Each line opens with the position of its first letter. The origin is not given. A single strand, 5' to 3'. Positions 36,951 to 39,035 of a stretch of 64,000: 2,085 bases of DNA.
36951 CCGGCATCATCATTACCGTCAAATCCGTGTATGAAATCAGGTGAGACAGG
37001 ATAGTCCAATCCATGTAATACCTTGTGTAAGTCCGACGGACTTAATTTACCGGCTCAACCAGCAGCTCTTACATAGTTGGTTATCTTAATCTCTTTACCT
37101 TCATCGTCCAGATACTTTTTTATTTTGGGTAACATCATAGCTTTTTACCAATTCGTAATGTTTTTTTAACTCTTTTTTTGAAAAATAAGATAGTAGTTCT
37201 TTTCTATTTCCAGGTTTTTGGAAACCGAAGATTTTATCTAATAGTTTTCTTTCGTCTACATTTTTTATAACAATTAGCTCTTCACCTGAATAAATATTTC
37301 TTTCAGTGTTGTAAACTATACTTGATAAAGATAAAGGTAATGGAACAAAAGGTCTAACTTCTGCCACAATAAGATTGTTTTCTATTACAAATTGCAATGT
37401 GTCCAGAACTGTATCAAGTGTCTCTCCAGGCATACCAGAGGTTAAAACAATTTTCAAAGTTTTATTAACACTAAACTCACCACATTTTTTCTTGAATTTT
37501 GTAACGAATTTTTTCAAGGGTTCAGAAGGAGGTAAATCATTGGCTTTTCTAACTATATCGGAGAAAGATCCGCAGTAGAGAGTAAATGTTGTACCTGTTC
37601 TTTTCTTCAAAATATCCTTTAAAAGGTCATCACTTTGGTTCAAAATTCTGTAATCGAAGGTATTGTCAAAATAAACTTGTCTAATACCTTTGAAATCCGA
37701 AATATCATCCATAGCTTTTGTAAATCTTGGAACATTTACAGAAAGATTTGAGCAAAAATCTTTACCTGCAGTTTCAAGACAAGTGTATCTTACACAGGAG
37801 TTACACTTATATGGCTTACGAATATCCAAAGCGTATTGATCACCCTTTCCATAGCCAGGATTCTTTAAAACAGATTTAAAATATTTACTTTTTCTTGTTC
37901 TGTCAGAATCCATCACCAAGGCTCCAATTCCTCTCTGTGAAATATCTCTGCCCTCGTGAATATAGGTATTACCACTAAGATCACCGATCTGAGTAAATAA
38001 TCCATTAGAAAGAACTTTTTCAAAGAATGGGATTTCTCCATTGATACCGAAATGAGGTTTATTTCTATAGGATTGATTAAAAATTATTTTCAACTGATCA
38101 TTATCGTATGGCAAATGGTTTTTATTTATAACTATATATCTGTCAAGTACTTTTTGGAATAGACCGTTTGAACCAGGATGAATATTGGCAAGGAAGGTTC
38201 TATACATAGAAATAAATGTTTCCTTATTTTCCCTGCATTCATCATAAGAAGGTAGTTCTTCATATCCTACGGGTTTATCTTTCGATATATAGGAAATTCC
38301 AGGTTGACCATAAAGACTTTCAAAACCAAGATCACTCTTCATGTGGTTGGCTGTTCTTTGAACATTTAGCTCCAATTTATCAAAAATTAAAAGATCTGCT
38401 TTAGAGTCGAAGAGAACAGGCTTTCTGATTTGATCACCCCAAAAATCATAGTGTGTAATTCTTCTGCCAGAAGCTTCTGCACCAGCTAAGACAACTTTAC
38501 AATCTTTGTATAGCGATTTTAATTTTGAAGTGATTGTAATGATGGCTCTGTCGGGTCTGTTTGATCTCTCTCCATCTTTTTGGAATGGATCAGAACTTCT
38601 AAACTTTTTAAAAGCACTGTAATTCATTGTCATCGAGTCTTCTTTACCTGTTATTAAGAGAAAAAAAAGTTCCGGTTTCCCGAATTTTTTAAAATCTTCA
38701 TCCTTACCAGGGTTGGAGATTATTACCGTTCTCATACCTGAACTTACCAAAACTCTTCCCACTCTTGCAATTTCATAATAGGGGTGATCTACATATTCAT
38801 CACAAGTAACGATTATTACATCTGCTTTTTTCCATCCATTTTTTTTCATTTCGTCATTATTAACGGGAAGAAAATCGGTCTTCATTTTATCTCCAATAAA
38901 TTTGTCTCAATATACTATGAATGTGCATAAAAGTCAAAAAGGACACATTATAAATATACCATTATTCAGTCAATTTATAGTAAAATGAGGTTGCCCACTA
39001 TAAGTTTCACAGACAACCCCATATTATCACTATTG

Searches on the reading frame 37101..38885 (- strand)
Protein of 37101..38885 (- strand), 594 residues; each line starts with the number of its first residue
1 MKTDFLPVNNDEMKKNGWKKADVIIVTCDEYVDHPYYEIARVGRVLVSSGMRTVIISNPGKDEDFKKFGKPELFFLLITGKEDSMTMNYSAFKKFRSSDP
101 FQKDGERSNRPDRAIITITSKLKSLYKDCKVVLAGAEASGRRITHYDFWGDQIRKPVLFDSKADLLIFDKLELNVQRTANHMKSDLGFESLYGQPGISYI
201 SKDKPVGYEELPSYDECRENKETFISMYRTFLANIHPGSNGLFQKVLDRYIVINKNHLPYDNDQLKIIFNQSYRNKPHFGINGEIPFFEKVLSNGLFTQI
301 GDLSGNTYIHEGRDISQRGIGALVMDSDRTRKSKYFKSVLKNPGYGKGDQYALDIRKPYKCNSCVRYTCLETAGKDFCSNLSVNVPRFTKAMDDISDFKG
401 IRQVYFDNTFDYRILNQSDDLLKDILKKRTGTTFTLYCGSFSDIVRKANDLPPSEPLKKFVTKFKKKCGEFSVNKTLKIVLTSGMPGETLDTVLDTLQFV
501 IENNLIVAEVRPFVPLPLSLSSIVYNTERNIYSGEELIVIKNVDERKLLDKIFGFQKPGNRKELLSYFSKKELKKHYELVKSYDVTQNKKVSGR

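Call 5: search_protein_families(library=pfam, proteins=[window:37101-38885:-], max_evalue=0.01)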
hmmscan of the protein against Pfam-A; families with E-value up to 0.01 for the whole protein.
window:37101-38885:- (594 aa): 1 family
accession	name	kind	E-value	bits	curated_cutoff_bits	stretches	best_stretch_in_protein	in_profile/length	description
PF08497.15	Radical_SAM_N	-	7.3e-75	252.5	25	1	5-291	1-298/301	Radical SAM N-terminal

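Call 6: search_protein_families(library=ncbifam, proteins=[window:37101-38885:-], max_evalue=0.01)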
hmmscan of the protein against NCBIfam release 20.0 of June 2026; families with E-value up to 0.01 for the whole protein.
window:37101-38885:- (594 aa): 1 family
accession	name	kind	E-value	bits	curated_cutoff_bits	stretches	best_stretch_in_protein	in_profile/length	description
TIGR03904.1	SAM_YgiQ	equivalog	3.2e-105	352.8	462.35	1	5-548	1-552/558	YgiQ family radical SAM protein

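Call 10: find_homologous_proteins(query=window:37101-38885:-, max_evalue=1e-10)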
Query window:37101-38885:- (594 aa): 2195 proteins with E <= 1e-10 among 8000 candidates; the best 120 are listed.
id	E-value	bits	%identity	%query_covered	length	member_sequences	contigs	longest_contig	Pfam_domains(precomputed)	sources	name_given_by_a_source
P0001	0.0e+0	1357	100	100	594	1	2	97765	PF08497.16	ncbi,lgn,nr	ncbi:MAG: hypothetical protein JXR48_13525 [Candidatus Delongbacteria bacterium]|nr:hypothetical pro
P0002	8.1e-212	723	53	99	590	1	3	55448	PF08497.16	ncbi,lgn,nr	ncbi:MAG: hypothetical protein CR982_02295 [Candidatus Cloacimonadota bacterium]|nr:MAG: hypothetica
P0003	1.7e-96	342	34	92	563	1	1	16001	PF08497.16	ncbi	ncbi:MAG: hypothetical protein R6V47_01455 [Candidatus Delongbacteria bacterium]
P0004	2.9e-96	342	35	93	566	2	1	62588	PF08497.16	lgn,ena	-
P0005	5.1e-95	337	34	93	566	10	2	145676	PF08497.16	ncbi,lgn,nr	ncbi:MAG: hypothetical protein PHF33_00585 [Candidatus Delongbacteria bacterium]|nr:hypothetical pro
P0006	4.3e-93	331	34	91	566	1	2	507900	PF08497.16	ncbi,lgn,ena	-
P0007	2.3e-91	325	34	89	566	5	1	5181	PF08497.16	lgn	-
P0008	6.2e-91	324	34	89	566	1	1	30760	PF08497.16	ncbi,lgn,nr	ncbi:MAG: hypothetical protein JXN63_00950 [Candidatus Delongbacteria bacterium]|nr:hypothetical pro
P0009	5.8e-79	284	31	97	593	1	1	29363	PF04055.28,PF11842.14,PF08497.16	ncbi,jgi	ncbi:MAG: YgiQ family radical SAM protein [Candidatus Omnitrophota bacterium]|jgi:uncharacterized ra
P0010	7.3e-76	274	32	93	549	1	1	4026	PF11842.14,PF08497.16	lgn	-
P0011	2.8e-73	266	31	93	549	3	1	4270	PF11842.14,PF08497.16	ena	-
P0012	3.6e-72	262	28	97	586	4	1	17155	PF04055.28,PF11842.14,PF08497.16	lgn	-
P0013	4.1e-72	262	30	96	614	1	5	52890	PF04055.28,PF11842.14,PF08497.16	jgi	jgi:uncharacterized radical SAM protein YgiQ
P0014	9.7e-72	261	29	95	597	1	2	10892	PF04055.28,PF11842.14,PF08497.16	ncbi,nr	ncbi:MAG: YgiQ family radical SAM protein [Candidatus Omnitrophica bacterium]|nr:YgiQ family radical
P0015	2.2e-71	259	28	95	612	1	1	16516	PF04055.28,PF11842.14,PF08497.16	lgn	-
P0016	2.2e-70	256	29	97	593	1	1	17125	PF04055.28,PF11842.14,PF08497.16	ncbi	-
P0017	2.6e-70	256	30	93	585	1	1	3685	PF04055.28,PF11842.14,PF08497.16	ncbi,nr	ncbi:MAG: YgiQ family radical SAM protein [Candidatus Omnitrophica bacterium]|nr:YgiQ family radical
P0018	3.4e-70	255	28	93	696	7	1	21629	PF04055.28,PF11842.14,PF08497.16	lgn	-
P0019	2.7e-69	252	29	95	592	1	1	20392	PF04055.28,PF11842.14,PF08497.16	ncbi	-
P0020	1.4e-68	250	29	96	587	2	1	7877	PF04055.28,PF11842.14,PF08497.16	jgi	-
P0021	1.8e-68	250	29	94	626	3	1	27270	PF04055.28,PF11842.14,PF08497.16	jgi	-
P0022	5.9e-68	248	28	95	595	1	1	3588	PF04055.28,PF11842.14,PF08497.16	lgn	-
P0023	8.2e-68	248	27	96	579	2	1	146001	PF04055.28,PF11842.14,PF08497.16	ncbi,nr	ncbi:MAG: YgiQ family radical SAM protein [Candidatus Cloacimonetes bacterium]|nr:YgiQ family radica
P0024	8.9e-68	247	29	94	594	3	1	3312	PF04055.28,PF11842.14,PF08497.16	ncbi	ncbi:MAG: YgiQ family radical SAM protein [Anaerovorax sp.]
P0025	1.2e-67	247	29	94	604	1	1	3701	PF04055.28,PF11842.14,PF08497.16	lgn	-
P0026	1.7e-67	247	29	96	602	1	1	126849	PF04055.28,PF11842.14,PF08497.16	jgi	-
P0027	1.7e-67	247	28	96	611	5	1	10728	PF04055.28,PF11842.14,PF08497.16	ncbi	-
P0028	2.1e-67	246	30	91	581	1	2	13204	PF11842.14,PF08497.16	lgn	-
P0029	2.1e-67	246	28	96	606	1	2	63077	PF04055.28,PF11842.14,PF08497.16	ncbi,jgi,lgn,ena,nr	ncbi:MAG TPA: YgiQ family radical SAM protein [Bacteroidales bacterium]|nr:YgiQ family radical SAM p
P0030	5.2e-67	245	29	94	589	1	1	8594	PF04055.28,PF11842.14,PF08497.16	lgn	-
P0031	1.1e-66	244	29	94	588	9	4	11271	PF04055.28,PF11842.14,PF08497.16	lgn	-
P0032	1.4e-66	244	29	96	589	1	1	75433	PF04055.28,PF11842.14,PF08497.16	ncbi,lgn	ncbi:MAG: YgiQ family radical SAM protein [Elusimicrobiota bacterium]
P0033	1.9e-66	243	29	94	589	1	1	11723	PF04055.28,PF11842.14,PF08497.16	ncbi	-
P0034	3.0e-66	242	28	94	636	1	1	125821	PF04055.28,PF11842.14,PF08497.16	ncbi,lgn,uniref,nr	ncbi:hypothetical protein CLPU_11c00780 [Gottschalkia purinilytica]|uniref:Radical SAM core domain-c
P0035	3.3e-66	242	29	94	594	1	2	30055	PF04055.28,PF11842.14,PF08497.16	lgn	-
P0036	3.4e-66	242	28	95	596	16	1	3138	PF04055.28,PF11842.14,PF08497.16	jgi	jgi:uncharacterized radical SAM protein YgiQ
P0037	3.6e-66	242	28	94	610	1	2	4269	PF04055.28,PF11842.14,PF08497.16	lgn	-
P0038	4.5e-66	242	29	91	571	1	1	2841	PF04055.28,PF11842.14,PF08497.16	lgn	-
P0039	4.6e-66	242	28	95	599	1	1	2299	PF04055.28,PF11842.14,PF08497.16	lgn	-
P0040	6.5e-66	241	28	96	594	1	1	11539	PF04055.28,PF11842.14,PF08497.16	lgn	-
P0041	8.4e-66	241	29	94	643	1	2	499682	PF04055.28,PF11842.14,PF08497.16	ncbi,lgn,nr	ncbi:radical SAM domain protein protein [Clostridium botulinum C str. Eklund]|nr:radical SAM domain 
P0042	9.6e-66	241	28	90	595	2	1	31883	PF04055.28,PF11842.14,PF08497.16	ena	-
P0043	1.8e-65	240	29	94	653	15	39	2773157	PF04055.28,PF11842.14,PF08497.16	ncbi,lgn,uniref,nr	ncbi:YgiQ family radical SAM protein [Clostridium botulinum]|uniref:Radical SAM core domain-containi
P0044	1.9e-65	240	29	94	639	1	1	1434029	PF04055.28,PF11842.14,PF08497.16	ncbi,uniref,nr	ncbi:YgiQ family radical SAM protein [Clostridium ganghwense]|uniref:YgiQ family radical SAM protein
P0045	4.0e-65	239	30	91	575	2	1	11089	PF04055.28,PF11842.14,PF08497.16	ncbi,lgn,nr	ncbi:MAG: YgiQ family radical SAM protein [Candidatus Cloacimonadaceae bacterium]|nr:YgiQ family rad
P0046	4.6e-65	238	28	94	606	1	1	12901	PF04055.28,PF11842.14,PF08497.16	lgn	-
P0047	4.7e-65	238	28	91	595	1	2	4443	PF04055.28,PF11842.14,PF08497.16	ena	-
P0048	7.4e-65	238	28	97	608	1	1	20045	PF04055.28,PF11842.14,PF08497.16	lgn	-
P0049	1.0e-64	237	27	95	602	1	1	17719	PF04055.28,PF11842.14,PF08497.16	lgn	-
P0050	1.1e-64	237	29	94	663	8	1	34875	PF04055.28,PF11842.14,PF08497.16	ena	-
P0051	1.1e-64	237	28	94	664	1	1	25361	PF04055.28,PF11842.14,PF08497.16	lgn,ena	-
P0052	1.2e-64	237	28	95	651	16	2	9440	PF04055.28,PF11842.14,PF08497.16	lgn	-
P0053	1.2e-64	237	28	96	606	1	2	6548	PF04055.28,PF11842.14,PF08497.16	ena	-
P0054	1.6e-64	237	28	94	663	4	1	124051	PF04055.28,PF11842.14,PF08497.16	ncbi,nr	ncbi:MAG: YgiQ family radical SAM protein [Clostridiales bacterium]|nr:YgiQ family radical SAM prote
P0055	2.7e-64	236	29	94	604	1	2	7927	PF04055.28,PF11842.14,PF08497.16,PF02310.25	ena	-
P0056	2.8e-64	236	28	96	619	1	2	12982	PF04055.28,PF11842.14,PF08497.16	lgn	-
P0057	3.1e-64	236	29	96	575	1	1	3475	PF04055.28,PF11842.14,PF08497.16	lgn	-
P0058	3.2e-64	236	27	95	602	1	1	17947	PF04055.28,PF11842.14,PF08497.16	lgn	-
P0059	3.3e-64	236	28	96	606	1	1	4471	PF04055.28,PF11842.14,PF08497.16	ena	-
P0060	3.4e-64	236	29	94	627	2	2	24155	PF04055.28,PF11842.14,PF08497.16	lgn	-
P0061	3.5e-64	236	29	94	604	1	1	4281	PF04055.28,PF11842.14,PF08497.16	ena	-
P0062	3.8e-64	235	29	94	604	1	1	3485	PF04055.28,PF11842.14,PF08497.16,PF02310.25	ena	-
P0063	3.8e-64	235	29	94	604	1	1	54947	PF04055.28,PF11842.14,PF08497.16,PF02310.25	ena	-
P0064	4.5e-64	235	28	96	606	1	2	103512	PF04055.28,PF11842.14,PF08497.16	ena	-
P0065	4.8e-64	235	29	94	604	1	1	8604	PF04055.28,PF11842.14,PF08497.16,PF02310.25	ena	-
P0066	4.8e-64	235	29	94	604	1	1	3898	PF04055.28,PF11842.14,PF08497.16,PF02310.25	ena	-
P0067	5.8e-64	235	29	94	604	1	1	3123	PF04055.28,PF11842.14,PF08497.16,PF02310.25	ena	-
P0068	6.1e-64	235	29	94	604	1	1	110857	PF04055.28,PF11842.14,PF08497.16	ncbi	-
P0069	6.2e-64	235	29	94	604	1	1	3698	PF04055.28,PF11842.14,PF08497.16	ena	-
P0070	6.3e-64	235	29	94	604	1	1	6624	PF04055.28,PF11842.14,PF08497.16,PF02310.25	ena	-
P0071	6.5e-64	235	28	96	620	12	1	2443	PF04055.28,PF11842.14,PF08497.16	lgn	-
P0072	7.7e-64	234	29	94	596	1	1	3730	PF04055.28,PF11842.14,PF08497.16,PF02310.25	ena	-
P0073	7.9e-64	234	29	94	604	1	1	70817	PF04055.28,PF11842.14,PF08497.16,PF02310.25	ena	-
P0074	7.9e-64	234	29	94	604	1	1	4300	PF04055.28,PF11842.14,PF08497.16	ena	-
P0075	8.7e-64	234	29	94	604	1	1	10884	PF04055.28,PF11842.14,PF08497.16,PF02310.25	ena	-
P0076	9.2e-64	234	29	94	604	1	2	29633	PF04055.28,PF11842.14,PF08497.16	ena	-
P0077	9.2e-64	234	29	94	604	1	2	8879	PF04055.28,PF11842.14,PF08497.16,PF02310.25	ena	-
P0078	9.4e-64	234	29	94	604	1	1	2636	PF04055.28,PF11842.14,PF08497.16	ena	-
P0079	9.6e-64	234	29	94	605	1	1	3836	PF04055.28,PF11842.14,PF08497.16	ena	-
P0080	1.0e-63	234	29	91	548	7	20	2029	PF04055.28,PF11842.14,PF08497.16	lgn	-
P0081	1.0e-63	234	29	94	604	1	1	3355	PF04055.28,PF11842.14,PF08497.16,PF02310.25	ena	-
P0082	1.0e-63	234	27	94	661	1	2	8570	PF04055.28,PF11842.14,PF08497.16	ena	-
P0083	1.1e-63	234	29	94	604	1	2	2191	PF04055.28,PF11842.14,PF08497.16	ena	-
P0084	1.1e-63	234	29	94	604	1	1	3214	PF04055.28,PF11842.14,PF08497.16,PF02310.25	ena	-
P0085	1.1e-63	234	29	94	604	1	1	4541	PF04055.28,PF11842.14,PF08497.16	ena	-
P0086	1.2e-63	234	29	94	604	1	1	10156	PF04055.28,PF11842.14,PF08497.16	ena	-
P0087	1.2e-63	234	29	94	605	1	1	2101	PF04055.28,PF11842.14,PF08497.16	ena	-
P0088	1.2e-63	234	28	96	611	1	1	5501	PF04055.28,PF11842.14,PF08497.16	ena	-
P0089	1.3e-63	234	27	94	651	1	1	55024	PF04055.28,PF11842.14,PF08497.16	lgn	-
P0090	1.4e-63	234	29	94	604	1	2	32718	PF04055.28,PF11842.14,PF08497.16,PF02310.25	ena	-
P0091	1.4e-63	234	27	94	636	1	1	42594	PF04055.28,PF11842.14,PF08497.16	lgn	-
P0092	1.5e-63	234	31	92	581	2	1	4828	PF04055.28,PF11842.14,PF08497.16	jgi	-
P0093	1.5e-63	234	29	94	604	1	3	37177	PF04055.28,PF11842.14,PF08497.16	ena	-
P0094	1.5e-63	233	29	94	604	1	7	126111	PF04055.28,PF11842.14,PF08497.16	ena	-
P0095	1.5e-63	233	29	94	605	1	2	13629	PF04055.28,PF11842.14,PF08497.16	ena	-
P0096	1.5e-63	233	29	94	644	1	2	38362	PF04055.28,PF11842.14,PF08497.16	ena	-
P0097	1.6e-63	233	29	94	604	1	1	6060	PF04055.28,PF11842.14,PF08497.16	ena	-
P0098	1.6e-63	233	28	96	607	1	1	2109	PF04055.28,PF11842.14,PF08497.16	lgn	-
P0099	1.7e-63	233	29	94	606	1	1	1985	PF04055.28,PF11842.14,PF08497.16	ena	-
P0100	1.8e-63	233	29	94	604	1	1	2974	PF04055.28,PF11842.14,PF08497.16,PF02310.25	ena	-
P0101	1.8e-63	233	29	94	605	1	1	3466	PF04055.28,PF11842.14,PF08497.16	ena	-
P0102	1.8e-63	233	28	94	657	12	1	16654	PF04055.28,PF11842.14,PF08497.16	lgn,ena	-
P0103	1.9e-63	233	29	94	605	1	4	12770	PF04055.28,PF11842.14,PF08497.16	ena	-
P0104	1.9e-63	233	29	94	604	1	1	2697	PF04055.28,PF11842.14,PF08497.16,PF02310.25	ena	-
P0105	2.0e-63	233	29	94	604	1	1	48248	PF04055.28,PF11842.14,PF08497.16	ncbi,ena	-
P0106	2.0e-63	233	28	94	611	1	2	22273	PF04055.28,PF11842.14,PF08497.16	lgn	-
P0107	2.1e-63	233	28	94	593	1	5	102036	PF04055.28,PF11842.14,PF08497.16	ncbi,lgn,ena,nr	ncbi:MAG: YgiQ family radical SAM protein [Bacteroidales bacterium]|nr:YgiQ family radical SAM prote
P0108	2.1e-63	233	29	94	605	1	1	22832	PF04055.28,PF11842.14,PF08497.16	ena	-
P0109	2.1e-63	233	29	94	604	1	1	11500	PF04055.28,PF11842.14,PF08497.16,PF02310.25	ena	-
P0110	2.2e-63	233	29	94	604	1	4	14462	PF04055.28,PF11842.14,PF08497.16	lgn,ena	-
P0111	2.3e-63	233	29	94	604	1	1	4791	PF04055.28,PF11842.14,PF08497.16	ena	-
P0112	2.4e-63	233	29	94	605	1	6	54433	PF04055.28,PF11842.14,PF08497.16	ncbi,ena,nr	ncbi:MAG: YgiQ family radical SAM protein [Bacteroidales bacterium]|nr:YgiQ family radical SAM prote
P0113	2.4e-63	233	28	96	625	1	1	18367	PF04055.28,PF11842.14,PF08497.16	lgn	-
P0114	2.5e-63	233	29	94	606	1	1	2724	PF04055.28,PF11842.14,PF08497.16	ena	-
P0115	2.8e-63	233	28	94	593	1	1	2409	PF04055.28,PF11842.14,PF08497.16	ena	-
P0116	2.8e-63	233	29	94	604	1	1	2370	PF04055.28,PF11842.14,PF08497.16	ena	-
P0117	3.4e-63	232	29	94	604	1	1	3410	PF04055.28,PF11842.14,PF08497.16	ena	-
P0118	3.8e-63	232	29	94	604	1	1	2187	PF04055.28,PF11842.14,PF08497.16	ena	-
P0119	3.9e-63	232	29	94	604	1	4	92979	PF04055.28,PF11842.14,PF08497.16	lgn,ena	-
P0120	4.1e-63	232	29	94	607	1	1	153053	PF04055.28,PF11842.14,PF08497.16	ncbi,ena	-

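Call 11: find_encoding_contigs(protein=P0002, flank=8000, max_places=3)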
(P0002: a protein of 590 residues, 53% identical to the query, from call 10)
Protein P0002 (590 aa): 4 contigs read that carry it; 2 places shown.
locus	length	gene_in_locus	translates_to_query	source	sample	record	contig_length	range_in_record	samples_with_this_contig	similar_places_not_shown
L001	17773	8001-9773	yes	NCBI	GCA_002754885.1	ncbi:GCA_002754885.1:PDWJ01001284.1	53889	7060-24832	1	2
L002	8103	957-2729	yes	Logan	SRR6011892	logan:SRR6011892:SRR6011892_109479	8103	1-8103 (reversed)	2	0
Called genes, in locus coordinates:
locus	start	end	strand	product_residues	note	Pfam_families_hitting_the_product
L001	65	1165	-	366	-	PF14397:ATPgrasp_ST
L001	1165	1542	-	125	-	PF19662:DUF6165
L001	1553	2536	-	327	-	-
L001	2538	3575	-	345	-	PF04464:Glyphos_transf, PF02350:Epimerase_2 (weak)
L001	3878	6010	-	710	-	PF12256:TcdB_toxin_midN (faint), PF00404:Dockerin_1 (faint), PF01839:FG-GAP (faint), PF13202:EF-hand_5 (faint), PF13517:FG-GAP_3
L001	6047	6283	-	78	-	PF01381:HTH_3, PF13443:HTH_26 (weak)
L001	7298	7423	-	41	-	-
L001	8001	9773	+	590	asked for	PF08497:Radical_SAM_N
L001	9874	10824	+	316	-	PF00586:AIRS, PF02769:AIRS_C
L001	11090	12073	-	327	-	PF01264:Chorismate_synt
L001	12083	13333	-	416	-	PF00275:EPSP_synthase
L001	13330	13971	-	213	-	PF01487:DHquinase_I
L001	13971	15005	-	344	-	PF00465:Fe-ADH (faint), PF01761:DHQ_synthase, PF24621:DHQS_C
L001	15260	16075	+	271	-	PF13649:Methyltransf_25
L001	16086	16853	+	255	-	PF00491:Arginase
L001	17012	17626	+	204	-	PF02677:QueH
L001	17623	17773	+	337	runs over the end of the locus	PF00106:adh_short (weak), PF01073:3Beta_HSD, PF01370:Epimerase, PF02719:Polysacc_synt_2, PF04321:RmlD_sub_bind, PF08659:KR, PF16363:GDP_Man_Dehyd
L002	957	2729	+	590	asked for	PF08497:Radical_SAM_N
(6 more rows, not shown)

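Call 12: find_encoding_contigs(protein=P0005, flank=8000, max_places=3)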
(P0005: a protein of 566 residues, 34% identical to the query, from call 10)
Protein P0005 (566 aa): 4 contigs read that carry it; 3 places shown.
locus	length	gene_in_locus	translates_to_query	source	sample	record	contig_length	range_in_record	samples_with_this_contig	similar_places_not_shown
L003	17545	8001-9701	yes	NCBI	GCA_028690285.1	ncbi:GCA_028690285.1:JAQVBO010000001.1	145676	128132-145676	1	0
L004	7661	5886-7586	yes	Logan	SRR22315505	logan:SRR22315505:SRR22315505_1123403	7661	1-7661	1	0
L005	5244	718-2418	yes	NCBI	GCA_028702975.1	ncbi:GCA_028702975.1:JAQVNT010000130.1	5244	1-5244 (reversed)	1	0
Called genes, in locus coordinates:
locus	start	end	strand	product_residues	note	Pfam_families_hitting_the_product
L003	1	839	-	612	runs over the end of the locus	PF13522:GATase_6, PF13537:GATase_7, PF01380:SIS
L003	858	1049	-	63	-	PF12797:Fer4_2 (faint), PF13237:Fer4_10 (faint), PF14697:Fer4_21 (weak), PF12838:Fer4_7 (weak), PF12837:Fer4_6 (weak), PF00037:Fer4 (weak)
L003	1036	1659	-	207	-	PF03193:RsgA_GTPase (weak), PF00009:GTP_EFTU (faint), PF01926:MMR_HSR1, PF02421:FeoB_N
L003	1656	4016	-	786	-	PF02190:LON_substr_bdg, PF00004:AAA, PF07724:AAA_2 (weak), PF07728:AAA_5, PF22667:Lon_lid, PF05362:Lon_C, PF13541:ChlI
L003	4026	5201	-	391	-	PF02518:HATPase_c, PF14501:HATPase_c_5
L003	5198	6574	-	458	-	PF04413:Glycos_transf_N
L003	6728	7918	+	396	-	-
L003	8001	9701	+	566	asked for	PF08497:Radical_SAM_N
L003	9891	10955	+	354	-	PF13528:Glyco_trans_1_3, PF04101:Glyco_tran_28_C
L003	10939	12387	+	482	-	PF07244:POTRA (faint), PF01103:Omp85 (faint)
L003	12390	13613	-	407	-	PF09243:Rsm22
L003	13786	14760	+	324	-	PF13580:SIS_2 (faint), PF01380:SIS, PF00571:CBS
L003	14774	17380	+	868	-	PF01624:MutS_I, PF05188:MutS_II, PF05192:MutS_III, PF05190:MutS_IV, PF00488:MutS_V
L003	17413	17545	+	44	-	PF06418:CTP_synth_N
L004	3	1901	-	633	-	?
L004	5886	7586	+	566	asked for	PF08497:Radical_SAM_N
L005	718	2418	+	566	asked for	PF08497:Radical_SAM_N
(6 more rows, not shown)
